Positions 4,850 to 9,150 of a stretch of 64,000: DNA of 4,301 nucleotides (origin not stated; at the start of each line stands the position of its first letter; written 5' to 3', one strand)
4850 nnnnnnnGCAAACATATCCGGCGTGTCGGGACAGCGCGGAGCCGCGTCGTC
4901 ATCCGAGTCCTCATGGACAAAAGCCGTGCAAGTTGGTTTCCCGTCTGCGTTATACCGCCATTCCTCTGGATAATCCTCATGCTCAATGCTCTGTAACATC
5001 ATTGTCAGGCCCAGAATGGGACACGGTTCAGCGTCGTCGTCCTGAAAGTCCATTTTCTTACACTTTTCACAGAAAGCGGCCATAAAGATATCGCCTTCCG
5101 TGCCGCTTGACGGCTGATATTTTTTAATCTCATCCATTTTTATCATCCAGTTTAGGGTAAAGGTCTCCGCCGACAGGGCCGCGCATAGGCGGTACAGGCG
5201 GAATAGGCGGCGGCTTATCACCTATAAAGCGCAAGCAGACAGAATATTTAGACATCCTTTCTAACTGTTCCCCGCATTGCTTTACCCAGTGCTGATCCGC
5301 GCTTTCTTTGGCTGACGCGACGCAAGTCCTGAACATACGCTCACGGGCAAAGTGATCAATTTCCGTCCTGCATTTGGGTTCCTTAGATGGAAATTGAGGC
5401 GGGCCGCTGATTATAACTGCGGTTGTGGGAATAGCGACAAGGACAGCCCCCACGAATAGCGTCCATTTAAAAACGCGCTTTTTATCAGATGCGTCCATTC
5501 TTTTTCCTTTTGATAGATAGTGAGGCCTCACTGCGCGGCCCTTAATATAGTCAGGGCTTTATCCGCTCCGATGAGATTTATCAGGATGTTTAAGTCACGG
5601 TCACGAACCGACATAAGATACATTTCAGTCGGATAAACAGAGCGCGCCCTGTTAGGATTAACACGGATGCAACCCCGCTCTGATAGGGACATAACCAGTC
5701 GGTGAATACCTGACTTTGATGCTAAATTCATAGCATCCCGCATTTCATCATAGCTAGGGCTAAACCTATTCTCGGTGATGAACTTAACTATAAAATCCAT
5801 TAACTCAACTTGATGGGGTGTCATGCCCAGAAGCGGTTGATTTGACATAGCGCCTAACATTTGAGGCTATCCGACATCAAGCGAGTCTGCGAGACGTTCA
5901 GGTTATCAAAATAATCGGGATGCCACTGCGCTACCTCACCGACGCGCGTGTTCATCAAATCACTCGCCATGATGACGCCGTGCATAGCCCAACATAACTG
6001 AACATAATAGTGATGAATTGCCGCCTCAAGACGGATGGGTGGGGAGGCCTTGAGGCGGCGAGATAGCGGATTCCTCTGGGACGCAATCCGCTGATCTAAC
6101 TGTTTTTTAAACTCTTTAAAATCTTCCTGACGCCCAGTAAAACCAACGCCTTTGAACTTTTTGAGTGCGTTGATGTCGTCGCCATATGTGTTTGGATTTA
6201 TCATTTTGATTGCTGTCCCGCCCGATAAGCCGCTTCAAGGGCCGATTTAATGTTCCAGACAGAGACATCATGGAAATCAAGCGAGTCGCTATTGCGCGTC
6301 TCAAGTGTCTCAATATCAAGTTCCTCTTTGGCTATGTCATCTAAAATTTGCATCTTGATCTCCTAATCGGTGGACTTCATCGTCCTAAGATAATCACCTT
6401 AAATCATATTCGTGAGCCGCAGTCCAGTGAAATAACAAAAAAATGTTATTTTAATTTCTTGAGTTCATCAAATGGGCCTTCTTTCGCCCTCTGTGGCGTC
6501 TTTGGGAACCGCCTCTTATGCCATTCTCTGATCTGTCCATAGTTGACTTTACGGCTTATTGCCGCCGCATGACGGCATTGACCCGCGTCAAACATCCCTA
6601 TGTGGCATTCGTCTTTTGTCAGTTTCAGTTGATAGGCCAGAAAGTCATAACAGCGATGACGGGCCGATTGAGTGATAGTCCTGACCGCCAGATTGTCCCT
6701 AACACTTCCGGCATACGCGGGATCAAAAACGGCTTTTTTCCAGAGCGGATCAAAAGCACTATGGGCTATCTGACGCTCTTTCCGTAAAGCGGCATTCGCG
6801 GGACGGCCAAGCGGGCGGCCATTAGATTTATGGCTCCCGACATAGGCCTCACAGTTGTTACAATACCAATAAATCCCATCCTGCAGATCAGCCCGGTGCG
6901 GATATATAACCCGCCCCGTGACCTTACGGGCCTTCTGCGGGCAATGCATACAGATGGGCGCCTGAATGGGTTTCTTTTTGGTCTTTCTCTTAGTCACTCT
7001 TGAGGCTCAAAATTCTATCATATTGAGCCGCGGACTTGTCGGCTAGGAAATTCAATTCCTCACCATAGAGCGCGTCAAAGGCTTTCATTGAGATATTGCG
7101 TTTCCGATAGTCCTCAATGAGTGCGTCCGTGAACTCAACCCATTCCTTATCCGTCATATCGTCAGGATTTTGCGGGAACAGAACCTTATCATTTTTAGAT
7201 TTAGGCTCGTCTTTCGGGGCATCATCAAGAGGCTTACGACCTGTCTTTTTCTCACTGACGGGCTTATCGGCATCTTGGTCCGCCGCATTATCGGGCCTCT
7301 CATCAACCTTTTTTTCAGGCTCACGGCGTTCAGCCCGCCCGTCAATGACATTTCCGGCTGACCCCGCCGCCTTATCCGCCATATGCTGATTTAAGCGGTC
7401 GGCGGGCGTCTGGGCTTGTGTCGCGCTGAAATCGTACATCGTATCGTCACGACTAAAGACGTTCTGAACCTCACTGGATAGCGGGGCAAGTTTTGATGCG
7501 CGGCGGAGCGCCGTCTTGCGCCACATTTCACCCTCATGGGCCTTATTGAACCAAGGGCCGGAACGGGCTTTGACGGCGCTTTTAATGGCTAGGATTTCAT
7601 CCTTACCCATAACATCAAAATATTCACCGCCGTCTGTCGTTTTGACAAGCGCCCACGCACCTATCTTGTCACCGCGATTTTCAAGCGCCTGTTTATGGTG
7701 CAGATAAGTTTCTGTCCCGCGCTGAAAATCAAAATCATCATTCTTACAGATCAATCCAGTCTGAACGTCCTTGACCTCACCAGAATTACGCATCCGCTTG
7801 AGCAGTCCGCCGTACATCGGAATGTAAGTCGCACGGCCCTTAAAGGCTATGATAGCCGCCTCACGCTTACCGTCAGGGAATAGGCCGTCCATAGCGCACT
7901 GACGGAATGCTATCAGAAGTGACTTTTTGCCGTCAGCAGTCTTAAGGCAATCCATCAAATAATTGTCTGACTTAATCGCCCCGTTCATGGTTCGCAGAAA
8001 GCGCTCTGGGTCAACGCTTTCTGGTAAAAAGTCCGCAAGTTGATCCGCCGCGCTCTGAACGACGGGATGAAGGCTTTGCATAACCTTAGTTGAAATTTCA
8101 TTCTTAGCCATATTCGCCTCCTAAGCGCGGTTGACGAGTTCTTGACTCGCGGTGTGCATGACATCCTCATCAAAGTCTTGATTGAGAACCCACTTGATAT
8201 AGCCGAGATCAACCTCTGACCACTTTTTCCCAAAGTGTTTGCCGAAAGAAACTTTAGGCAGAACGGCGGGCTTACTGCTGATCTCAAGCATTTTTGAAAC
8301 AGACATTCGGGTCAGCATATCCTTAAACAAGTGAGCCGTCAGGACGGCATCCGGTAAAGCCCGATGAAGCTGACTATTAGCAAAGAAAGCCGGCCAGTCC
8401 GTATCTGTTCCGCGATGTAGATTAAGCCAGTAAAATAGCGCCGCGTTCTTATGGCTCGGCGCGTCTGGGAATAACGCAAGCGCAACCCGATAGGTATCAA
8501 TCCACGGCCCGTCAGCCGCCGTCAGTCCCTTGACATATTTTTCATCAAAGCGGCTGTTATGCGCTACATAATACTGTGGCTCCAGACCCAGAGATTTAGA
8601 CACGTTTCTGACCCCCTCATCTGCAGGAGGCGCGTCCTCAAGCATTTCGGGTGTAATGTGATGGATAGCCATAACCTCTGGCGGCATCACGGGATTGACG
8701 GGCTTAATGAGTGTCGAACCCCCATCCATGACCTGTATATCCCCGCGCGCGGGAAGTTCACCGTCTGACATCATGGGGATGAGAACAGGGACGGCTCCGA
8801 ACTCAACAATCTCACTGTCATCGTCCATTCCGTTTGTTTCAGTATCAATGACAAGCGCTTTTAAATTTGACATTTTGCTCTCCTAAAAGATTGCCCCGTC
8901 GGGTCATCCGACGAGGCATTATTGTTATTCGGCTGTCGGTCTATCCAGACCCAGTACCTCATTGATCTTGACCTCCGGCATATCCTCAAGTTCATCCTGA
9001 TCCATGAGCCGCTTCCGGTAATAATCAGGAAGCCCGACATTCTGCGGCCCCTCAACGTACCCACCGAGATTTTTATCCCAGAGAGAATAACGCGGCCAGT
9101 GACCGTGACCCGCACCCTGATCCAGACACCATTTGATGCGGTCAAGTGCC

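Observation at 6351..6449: Cassette copy A carries a compensatory base-pair change in the leader hairpin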

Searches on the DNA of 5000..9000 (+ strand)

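Call 7: search_dna_similar(query=window:5000-9000:+, collection=phages, mode=near, max_rows=30)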
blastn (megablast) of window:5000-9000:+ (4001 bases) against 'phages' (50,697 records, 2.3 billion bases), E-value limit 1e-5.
No match.

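Call 18: search_dna_similar(query=window:6300-6500:-, collection=phages, mode=distant, max_rows=30, max_evalue=1)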
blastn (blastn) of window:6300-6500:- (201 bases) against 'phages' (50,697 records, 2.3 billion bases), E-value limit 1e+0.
Records with a match: 2; places in all: 2; records where one place covers at least 80% of the query: 0.
Best place of each record, by identity: >=99% 2.
By first word of the organism name: Bacillus 2.
By host as written in the record: Bacillus subtilis BEST7003 1; Bacillus subtilis 1.
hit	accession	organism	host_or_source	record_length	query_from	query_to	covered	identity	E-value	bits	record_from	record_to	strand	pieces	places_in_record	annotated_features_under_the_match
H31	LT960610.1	Bacillus phage SBSphiC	Bacillus subtilis BEST7003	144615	171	191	10%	100.0%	6e-1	39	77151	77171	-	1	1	record has no annotation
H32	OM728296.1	Bacillus phage vB_BsuM-Goe26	Bacillus subtilis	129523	171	191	10%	100.0%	6e-1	39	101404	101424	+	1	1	hup: DNA-binding protein HB1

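Call 65: build_rna_model(alignment_id=A4, structure=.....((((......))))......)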
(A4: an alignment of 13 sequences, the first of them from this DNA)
Model R1 built from alignment A4 (13 sequences, 25 columns); structure: as given.
model positions 25; base pairs 4; branch points 0; effective number of sequences 13; information 1.118 bits per position. Calibrated on 0.2 Mb of random sequence (short: E-values are rough).
structure used (alignment columns):
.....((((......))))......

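Call 66: search_with_rna_model(model_id=R1, sources=[window, L020, L087, L089, L090, L091, L096, L097, L098, L099, L176, L178, L180, L181, L182, L183, L184], max_evalue=10, show_alignments=0)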
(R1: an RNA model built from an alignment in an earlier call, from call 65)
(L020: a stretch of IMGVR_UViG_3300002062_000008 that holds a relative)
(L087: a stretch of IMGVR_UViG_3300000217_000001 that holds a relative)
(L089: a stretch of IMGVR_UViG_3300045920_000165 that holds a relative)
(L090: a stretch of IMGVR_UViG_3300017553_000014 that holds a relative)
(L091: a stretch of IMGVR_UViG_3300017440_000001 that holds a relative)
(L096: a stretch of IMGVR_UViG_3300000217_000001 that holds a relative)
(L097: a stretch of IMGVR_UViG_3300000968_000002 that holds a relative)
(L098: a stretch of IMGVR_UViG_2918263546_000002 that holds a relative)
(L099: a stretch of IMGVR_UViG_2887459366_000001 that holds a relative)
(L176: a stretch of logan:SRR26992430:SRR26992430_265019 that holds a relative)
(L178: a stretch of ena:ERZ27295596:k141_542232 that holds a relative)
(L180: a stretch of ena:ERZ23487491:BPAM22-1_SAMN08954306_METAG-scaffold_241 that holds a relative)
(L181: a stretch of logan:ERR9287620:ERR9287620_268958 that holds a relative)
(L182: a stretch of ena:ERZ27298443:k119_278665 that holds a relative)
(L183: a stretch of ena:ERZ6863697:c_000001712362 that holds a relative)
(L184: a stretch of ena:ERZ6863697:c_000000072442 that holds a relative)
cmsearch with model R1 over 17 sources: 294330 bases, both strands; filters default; matches with E-value up to 10: 34.
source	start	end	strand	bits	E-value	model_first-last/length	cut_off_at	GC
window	52428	52452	+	35.4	9.9e-09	1-25/25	no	0.56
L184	13110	13134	-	35.3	1.1e-08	1-25/25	no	0.56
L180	11772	11796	+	35.3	1.1e-08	1-25/25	no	0.52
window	18685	18709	+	35.1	1.3e-08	1-25/25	no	0.56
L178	4204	4228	+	34.4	2.2e-08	1-25/25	no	0.6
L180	128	152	-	33.9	3.3e-08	1-25/25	no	0.56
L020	9148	9172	+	33.9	3.4e-08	1-25/25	no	0.6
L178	12173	12197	-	33.5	4.4e-08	1-25/25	no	0.6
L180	18697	18721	-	33.5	4.4e-08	1-25/25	no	0.6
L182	11728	11752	+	33.5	4.4e-08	1-25/25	no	0.68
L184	5609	5633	+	32.7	8.3e-08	1-25/25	no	0.64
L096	12099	12123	+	32.4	1.1e-07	1-25/25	no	0.52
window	6366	6390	-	31.8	1.6e-07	1-25/25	no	0.48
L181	3740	3764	+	30.1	6.2e-07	1-25/25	no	0.44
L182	18456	18480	-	29.9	7.3e-07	1-25/25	no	0.6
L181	5967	5991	-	29.7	8.9e-07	1-25/25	no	0.56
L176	11499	11523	+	28.2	2.6e-06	1-25/25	no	0.64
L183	5579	5603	+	27.2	6e-06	1-25/25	no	0.6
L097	11736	11760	+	24.3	5.6e-05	1-25/25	no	0.6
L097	17942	17966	-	20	0.0016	1-25/25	no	0.56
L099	9739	9762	+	16.1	0.034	1-25/25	no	0.58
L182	15086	15110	+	15.3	0.061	1-25/25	no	0.52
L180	690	704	-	15.2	0.069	6-20/25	no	0.53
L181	2108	2131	-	14.4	0.13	1-25/25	no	0.46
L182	14519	14530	+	12.3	0.62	7-18/25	no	0.58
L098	7194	7231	-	11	1.7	1-25/25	no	0.68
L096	3697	3723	+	10.6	2.4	1-25/25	no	0.56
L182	4990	5001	+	10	3.6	7-18/25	no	0.58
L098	3409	3431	-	10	3.8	1-25/25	no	0.57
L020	8196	8220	-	9.3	6.6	1-25/25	no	0.48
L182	840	849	+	9.1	7.7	8-17/25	no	0.6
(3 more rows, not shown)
